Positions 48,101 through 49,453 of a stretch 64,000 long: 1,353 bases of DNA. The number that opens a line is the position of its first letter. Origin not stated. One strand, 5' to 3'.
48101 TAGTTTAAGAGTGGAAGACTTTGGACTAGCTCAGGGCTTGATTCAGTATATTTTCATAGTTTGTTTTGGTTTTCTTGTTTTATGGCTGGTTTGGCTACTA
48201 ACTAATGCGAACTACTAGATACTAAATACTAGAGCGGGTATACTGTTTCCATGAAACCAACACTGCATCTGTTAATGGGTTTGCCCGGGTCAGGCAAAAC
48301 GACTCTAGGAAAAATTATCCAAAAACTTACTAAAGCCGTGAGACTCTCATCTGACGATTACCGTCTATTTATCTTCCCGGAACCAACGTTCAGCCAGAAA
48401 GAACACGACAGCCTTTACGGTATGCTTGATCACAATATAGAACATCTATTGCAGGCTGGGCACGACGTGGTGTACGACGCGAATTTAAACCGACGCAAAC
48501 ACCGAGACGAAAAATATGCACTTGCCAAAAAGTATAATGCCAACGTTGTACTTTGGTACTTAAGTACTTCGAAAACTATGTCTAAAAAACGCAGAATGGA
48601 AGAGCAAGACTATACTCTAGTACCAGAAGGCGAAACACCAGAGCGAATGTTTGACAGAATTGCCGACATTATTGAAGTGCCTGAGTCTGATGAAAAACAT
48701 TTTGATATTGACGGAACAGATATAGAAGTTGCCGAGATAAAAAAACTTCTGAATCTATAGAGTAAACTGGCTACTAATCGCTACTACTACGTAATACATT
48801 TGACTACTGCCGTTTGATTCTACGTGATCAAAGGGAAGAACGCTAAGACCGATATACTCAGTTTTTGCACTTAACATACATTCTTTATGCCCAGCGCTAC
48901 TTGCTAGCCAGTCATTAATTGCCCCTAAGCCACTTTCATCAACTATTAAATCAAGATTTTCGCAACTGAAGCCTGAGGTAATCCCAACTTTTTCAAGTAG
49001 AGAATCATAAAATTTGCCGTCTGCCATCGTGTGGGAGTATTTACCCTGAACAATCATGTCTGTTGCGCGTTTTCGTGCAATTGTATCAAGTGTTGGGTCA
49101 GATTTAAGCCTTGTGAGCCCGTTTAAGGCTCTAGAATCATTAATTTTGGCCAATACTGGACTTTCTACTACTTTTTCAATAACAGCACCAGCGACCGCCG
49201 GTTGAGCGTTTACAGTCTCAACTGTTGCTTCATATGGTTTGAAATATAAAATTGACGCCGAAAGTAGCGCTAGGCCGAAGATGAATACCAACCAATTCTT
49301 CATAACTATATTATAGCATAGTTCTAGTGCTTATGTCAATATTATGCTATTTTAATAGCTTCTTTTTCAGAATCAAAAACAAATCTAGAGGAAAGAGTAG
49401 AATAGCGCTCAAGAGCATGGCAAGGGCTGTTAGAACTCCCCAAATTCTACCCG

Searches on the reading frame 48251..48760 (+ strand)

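Call 63: search_protein_families(library=pfam, proteins=[window:48251-48760:+], max_evalue=0.001)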
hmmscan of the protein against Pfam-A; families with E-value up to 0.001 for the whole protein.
window:48251-48760:+ (169 aa): 4 families
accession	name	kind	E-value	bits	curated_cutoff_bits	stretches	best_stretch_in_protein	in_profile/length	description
PF13671.12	AAA_33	-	2.7e-19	70.3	27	1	5-140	1-139/143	AAA domain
PF06414.18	Zeta_toxin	-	1.1e-09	38.5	22.3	1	2-114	15-139/199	Zeta toxin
PF08433.16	KTI12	-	2.9e-06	27.4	22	1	6-147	4-143/271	Chromatin associated protein KTI12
PF13238.12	AAA_18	-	0.00011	23.1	29.4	1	7-102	2-95/128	AAA domain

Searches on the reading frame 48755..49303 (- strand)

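Call 63: search_protein_families(library=pfam, proteins=[window:48755-49303:-], max_evalue=0.001)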
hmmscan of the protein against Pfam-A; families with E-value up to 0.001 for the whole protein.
window:48755-49303:- (182 aa): 1 family
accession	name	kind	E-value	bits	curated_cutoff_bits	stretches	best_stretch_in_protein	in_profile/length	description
PF00188.32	CAP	-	7.1e-09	37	21.1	1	51-173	1-114/117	Cysteine-rich secretory protein family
